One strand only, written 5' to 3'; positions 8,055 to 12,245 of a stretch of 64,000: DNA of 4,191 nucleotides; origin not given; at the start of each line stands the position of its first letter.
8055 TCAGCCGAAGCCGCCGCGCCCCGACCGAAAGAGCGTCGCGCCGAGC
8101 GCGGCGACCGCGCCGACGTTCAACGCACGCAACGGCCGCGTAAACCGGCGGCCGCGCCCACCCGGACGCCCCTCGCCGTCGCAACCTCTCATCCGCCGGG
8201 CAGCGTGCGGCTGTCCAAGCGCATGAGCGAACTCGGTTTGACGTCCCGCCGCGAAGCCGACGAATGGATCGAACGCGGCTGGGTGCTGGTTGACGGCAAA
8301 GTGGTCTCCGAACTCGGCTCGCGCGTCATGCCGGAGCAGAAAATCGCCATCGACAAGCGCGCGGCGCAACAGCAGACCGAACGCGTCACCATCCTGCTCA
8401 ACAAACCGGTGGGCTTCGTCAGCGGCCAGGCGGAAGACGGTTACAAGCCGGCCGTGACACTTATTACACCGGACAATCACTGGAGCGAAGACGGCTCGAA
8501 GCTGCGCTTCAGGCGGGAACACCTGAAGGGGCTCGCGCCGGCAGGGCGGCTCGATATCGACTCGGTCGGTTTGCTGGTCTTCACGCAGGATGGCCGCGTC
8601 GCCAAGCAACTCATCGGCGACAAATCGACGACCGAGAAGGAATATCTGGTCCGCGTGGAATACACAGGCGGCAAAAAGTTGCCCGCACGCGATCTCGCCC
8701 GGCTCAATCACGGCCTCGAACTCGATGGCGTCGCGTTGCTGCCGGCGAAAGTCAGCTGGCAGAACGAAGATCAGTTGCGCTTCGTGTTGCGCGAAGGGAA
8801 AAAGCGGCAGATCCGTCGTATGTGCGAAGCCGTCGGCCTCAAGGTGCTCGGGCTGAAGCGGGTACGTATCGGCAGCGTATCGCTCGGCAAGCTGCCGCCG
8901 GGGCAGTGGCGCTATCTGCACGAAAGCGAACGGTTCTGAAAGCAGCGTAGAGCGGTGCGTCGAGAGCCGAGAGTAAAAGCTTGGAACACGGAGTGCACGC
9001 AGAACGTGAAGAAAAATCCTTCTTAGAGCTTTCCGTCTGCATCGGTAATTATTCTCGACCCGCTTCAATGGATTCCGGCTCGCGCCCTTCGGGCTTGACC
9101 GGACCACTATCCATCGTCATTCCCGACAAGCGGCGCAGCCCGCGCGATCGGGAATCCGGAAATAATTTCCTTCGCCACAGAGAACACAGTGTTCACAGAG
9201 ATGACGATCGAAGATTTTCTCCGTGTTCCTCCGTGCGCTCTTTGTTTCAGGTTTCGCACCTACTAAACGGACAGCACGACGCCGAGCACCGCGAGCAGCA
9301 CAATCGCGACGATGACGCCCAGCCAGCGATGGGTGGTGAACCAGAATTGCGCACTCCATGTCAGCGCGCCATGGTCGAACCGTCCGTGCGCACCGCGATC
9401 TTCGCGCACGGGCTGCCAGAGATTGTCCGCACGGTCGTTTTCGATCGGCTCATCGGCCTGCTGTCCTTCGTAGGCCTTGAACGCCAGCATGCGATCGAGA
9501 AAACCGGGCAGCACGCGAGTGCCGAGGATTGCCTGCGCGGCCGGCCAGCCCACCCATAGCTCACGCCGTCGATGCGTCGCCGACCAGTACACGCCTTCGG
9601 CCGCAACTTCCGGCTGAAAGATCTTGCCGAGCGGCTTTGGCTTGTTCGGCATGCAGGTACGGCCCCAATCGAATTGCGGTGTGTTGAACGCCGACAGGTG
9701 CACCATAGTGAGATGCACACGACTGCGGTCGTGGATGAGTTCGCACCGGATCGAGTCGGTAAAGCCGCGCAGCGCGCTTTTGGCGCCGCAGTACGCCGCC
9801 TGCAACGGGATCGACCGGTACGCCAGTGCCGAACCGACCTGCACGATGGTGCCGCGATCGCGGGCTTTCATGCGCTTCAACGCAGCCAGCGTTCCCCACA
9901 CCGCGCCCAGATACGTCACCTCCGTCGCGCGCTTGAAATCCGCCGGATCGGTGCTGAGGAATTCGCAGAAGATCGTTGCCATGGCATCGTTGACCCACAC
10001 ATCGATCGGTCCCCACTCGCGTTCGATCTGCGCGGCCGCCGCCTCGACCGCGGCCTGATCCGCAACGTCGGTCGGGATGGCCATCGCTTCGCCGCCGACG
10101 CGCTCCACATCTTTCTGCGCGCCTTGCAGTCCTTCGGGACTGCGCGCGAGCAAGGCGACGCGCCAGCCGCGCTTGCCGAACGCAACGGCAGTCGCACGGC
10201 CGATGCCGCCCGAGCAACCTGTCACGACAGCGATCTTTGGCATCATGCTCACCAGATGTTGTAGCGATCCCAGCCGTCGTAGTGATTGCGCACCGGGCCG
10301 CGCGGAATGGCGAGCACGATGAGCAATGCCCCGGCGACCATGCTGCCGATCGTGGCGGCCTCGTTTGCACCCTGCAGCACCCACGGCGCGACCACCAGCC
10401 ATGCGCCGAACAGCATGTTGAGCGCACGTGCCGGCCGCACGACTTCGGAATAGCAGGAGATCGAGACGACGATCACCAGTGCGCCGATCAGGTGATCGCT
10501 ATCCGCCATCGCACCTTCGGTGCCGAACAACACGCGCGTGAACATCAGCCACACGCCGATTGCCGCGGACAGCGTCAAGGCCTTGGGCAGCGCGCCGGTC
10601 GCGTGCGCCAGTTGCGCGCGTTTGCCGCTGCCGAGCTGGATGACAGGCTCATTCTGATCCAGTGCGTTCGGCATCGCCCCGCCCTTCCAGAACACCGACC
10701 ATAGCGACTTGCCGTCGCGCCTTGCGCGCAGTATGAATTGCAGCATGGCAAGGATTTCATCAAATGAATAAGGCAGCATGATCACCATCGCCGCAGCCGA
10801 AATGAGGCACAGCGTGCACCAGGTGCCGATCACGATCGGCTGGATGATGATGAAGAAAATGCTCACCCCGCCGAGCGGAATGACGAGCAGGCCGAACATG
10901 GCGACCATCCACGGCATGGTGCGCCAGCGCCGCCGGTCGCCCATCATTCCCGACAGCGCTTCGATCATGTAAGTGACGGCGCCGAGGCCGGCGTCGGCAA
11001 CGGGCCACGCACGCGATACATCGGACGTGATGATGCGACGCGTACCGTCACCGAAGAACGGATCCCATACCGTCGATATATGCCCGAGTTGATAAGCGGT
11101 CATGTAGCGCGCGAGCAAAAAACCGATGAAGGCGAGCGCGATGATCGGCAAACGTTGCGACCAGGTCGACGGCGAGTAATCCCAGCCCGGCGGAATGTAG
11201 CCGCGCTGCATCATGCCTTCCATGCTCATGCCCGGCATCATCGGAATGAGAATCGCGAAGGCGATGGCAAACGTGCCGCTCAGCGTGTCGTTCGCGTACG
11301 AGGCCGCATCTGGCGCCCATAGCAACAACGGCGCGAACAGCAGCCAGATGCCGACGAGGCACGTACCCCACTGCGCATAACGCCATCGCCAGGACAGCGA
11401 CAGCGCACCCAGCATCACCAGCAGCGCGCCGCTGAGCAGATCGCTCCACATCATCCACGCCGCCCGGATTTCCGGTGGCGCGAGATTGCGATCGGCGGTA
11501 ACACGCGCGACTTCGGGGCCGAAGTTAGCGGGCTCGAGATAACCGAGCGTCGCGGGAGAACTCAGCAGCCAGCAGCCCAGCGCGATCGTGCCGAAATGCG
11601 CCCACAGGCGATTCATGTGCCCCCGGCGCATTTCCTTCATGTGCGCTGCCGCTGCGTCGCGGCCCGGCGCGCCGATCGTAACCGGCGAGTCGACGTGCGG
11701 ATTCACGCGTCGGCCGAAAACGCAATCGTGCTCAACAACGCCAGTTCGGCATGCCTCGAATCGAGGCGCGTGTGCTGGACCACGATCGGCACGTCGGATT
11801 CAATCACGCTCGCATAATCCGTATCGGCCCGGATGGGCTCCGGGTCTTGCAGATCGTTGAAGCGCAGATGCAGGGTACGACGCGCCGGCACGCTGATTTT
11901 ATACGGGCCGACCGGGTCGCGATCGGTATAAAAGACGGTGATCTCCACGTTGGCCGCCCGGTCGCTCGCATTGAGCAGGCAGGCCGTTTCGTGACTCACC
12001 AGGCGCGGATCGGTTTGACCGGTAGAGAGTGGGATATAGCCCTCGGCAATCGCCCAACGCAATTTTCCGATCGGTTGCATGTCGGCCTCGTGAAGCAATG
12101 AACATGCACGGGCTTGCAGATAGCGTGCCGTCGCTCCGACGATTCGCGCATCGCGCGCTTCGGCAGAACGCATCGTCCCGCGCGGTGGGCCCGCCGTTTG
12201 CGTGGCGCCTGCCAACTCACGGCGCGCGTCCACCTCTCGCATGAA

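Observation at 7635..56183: About 18 sigma-54-type (-24/-12) boxes at a fixed short distance upstream of general-stress-type genes across the window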

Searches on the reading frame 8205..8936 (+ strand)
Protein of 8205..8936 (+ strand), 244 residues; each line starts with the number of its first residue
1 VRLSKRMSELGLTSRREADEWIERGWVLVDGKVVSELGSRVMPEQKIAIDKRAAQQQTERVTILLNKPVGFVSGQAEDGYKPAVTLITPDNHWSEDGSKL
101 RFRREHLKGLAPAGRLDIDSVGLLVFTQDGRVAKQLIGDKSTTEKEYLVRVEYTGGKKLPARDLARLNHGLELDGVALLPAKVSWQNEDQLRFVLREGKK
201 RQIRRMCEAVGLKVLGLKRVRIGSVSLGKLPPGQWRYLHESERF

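Call 8: search_protein_families(library=pfam, proteins=[window:8205-8936:+], max_evalue=0.001)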
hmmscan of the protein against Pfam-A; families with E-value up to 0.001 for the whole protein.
window:8205-8936:+ (244 aa): 2 families
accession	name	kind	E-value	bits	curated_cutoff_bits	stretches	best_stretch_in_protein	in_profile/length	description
PF00849.27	PseudoU_synth_2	-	2.8e-14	54.1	26.8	1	63-209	3-152/152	RNA pseudouridylate synthase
PF01479.30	S4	-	2.5e-08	34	22.8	1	1-44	1-45/48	S4 domain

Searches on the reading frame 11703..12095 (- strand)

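Call 8: search_protein_families(library=pfam, proteins=[window:11703-12095:-], max_evalue=0.001)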
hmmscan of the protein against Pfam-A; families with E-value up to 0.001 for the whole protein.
window:11703-12095:- (130 aa): 1 family
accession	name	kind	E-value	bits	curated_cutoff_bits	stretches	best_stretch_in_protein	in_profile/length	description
PF07100.16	ASRT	-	1.4e-52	177.1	25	1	9-126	1-118/119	Anabaena sensory rhodopsin transducer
